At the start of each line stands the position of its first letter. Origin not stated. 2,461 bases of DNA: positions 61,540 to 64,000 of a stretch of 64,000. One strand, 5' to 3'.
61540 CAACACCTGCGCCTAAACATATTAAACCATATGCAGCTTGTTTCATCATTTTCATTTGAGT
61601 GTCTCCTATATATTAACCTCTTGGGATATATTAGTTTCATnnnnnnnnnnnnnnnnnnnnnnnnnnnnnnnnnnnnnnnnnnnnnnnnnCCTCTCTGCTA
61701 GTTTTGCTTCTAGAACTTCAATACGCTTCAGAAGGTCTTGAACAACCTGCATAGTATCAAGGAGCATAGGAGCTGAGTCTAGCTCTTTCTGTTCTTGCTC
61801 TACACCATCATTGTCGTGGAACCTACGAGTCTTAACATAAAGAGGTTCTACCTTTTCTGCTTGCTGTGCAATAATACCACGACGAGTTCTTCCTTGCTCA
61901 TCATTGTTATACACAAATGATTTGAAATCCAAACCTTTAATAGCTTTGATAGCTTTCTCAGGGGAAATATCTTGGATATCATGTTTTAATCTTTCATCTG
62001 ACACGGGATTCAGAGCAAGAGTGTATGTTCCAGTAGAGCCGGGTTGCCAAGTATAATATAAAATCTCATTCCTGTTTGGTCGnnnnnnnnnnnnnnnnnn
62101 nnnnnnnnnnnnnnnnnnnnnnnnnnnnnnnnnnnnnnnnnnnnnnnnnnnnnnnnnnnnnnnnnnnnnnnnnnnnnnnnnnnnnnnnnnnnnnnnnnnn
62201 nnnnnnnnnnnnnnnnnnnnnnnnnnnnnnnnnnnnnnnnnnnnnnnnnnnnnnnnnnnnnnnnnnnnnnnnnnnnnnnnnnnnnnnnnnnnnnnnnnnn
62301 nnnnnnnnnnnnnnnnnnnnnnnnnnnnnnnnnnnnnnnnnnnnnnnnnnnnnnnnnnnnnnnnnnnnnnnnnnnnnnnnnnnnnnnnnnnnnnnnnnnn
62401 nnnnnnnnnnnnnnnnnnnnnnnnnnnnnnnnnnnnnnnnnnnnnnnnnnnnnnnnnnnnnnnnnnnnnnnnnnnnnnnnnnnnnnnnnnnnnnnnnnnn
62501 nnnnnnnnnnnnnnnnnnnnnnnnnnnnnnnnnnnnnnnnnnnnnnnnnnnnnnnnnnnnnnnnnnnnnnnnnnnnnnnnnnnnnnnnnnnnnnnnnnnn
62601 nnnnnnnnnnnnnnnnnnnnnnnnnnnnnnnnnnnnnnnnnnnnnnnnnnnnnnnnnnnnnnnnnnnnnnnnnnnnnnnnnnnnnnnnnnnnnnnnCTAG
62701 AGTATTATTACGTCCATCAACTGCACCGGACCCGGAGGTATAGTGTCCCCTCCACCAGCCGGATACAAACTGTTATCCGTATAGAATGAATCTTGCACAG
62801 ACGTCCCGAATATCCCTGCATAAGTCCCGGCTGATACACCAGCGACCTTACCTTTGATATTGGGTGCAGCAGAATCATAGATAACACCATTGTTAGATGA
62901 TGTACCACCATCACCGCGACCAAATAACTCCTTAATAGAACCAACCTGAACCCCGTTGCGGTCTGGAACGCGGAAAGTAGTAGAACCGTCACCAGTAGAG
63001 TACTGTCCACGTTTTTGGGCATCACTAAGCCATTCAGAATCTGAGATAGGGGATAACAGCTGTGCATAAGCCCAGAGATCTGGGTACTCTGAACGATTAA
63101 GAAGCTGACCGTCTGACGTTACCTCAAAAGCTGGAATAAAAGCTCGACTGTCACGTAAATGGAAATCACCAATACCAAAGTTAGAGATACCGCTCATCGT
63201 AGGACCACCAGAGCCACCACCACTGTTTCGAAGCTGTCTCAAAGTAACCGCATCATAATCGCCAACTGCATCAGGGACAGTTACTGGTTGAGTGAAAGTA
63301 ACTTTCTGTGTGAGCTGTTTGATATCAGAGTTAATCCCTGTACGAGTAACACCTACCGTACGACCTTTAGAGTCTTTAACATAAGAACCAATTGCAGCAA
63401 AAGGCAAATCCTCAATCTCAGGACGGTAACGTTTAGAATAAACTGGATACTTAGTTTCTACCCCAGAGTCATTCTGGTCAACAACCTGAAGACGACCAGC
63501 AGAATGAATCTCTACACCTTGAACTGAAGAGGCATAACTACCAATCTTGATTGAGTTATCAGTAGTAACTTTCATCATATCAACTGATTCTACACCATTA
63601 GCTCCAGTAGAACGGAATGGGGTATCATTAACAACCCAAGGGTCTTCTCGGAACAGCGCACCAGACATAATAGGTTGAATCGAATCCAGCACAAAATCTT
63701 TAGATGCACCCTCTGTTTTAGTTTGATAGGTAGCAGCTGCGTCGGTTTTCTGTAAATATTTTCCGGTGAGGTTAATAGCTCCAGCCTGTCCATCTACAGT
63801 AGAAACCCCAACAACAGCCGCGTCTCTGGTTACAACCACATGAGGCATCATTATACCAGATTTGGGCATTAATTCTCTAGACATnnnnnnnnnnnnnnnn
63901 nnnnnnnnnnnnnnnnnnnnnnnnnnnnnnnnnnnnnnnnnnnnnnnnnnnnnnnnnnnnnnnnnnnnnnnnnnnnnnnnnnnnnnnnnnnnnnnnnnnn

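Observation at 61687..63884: Tail fibre with self-cleaving C-terminal chaperone domain, apparently split in two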

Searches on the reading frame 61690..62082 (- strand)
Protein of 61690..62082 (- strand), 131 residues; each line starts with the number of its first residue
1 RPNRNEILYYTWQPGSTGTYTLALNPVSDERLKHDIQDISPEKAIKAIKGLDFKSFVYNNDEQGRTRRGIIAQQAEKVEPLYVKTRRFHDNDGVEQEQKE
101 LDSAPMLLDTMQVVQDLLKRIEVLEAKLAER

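Call 43: search_solved_structures(query=window:61690-62082:-, max_evalue=1, show_alignments=4)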
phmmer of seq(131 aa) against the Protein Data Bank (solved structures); distinct sequences matched with E-value up to 1: 2.
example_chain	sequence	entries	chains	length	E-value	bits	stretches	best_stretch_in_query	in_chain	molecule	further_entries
8hqz_d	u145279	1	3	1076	1.8e-11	47.7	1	21-130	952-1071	L-shaped tail fiber assembly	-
6f45_A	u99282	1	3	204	0.048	17.2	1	15-96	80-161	Long tail fiber distal subunit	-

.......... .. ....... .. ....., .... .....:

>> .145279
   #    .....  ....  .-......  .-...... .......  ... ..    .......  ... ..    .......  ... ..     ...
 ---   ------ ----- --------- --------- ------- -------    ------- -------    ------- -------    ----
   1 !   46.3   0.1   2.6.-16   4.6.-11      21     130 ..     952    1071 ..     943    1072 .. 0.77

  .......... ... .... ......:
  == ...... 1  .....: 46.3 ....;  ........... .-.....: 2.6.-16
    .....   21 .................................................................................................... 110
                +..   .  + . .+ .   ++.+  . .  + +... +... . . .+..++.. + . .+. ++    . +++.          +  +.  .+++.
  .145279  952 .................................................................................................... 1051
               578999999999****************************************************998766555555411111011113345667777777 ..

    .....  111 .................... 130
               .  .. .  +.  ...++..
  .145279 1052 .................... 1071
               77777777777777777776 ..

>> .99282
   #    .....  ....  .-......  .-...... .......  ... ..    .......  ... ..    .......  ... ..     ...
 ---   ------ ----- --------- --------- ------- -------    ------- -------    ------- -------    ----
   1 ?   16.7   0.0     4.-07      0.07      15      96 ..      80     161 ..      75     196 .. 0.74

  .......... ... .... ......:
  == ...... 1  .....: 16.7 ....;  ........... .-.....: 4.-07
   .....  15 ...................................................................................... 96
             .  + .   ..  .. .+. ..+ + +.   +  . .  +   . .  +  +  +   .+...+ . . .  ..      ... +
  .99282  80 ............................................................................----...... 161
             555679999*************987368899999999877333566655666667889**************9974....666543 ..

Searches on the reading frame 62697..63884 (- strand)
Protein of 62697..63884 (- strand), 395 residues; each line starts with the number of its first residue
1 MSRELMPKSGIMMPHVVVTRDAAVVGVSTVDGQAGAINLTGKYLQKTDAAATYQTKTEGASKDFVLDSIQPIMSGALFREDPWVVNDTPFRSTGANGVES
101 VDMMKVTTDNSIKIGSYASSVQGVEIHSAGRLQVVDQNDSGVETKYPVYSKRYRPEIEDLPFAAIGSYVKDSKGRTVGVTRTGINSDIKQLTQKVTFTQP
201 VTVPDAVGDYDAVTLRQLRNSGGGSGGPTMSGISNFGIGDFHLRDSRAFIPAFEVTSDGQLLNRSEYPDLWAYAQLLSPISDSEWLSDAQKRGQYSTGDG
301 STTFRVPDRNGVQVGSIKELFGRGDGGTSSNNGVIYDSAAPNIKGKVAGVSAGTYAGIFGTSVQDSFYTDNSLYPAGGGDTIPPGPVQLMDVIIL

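Call 5: search_protein_families(library=pfam, proteins=[window:62697-63884:-], max_evalue=0.1)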
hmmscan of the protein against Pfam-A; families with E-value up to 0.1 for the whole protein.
window:62697-63884:- (395 aa): 2 families
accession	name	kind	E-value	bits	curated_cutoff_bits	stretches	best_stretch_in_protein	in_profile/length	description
PF07484.17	Collar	-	0.00063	20.1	24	0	294-311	38-54/57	Phage Tail Collar Domain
PF03069.20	FmdA_AmdA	-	0.091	12.1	27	0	170-206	197-233/373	Acetamidase/Formamidase family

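Call 46: find_encoding_contigs(protein=window:62697-63884:-, flank=3000, max_places=10)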
Protein window:62697-63884:- (395 aa): no gene with exactly this product is on record in the collection.

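Call 47: find_homologous_proteins(query=window:62697-63884:-, max_evalue=1e-30)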
Query window:62697-63884:- (395 aa): 138 proteins with E <= 1e-30 among 7183 candidates; the best 120 are listed.
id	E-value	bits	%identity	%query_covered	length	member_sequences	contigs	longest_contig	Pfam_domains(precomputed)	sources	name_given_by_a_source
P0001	1.1e-205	701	91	88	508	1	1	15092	-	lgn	-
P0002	2.1e-194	664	86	88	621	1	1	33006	-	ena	-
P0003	1.7e-190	651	84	88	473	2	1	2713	-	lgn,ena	-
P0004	9.1e-187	639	79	92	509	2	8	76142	-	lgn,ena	-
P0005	2.3e-184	631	77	95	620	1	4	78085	-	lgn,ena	-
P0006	2.3e-184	631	77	95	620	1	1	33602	-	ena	-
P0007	1.0e-151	524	69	93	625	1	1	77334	PF07484.18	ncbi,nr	ncbi:tail fiber [Escherichia phage pEC-N1203-2Af.1]|nr:tail fiber [Escherichia phage pEC-N1203-2Af.1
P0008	2.5e-137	476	95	58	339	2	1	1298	PF13884.12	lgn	-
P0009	2.6e-120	420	85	59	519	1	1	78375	PF13884.12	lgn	-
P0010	1.8e-110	388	84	56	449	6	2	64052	PF13884.12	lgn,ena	-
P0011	3.5e-109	384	55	88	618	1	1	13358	-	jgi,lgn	jgi:hypothetical protein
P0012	8.6e-96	339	83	49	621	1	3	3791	PF13884.12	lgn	-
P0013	1.1e-95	339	83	49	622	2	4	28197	PF13884.12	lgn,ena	-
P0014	3.9e-78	281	70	46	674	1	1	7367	PF13884.12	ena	-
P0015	1.3e-72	263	44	81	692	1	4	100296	-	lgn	-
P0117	3.4e-45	173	46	42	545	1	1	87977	PF07484.18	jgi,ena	-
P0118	9.3e-43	165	42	49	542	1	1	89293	PF07484.18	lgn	-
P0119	1.2e-42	165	45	42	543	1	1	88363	PF07484.18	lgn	-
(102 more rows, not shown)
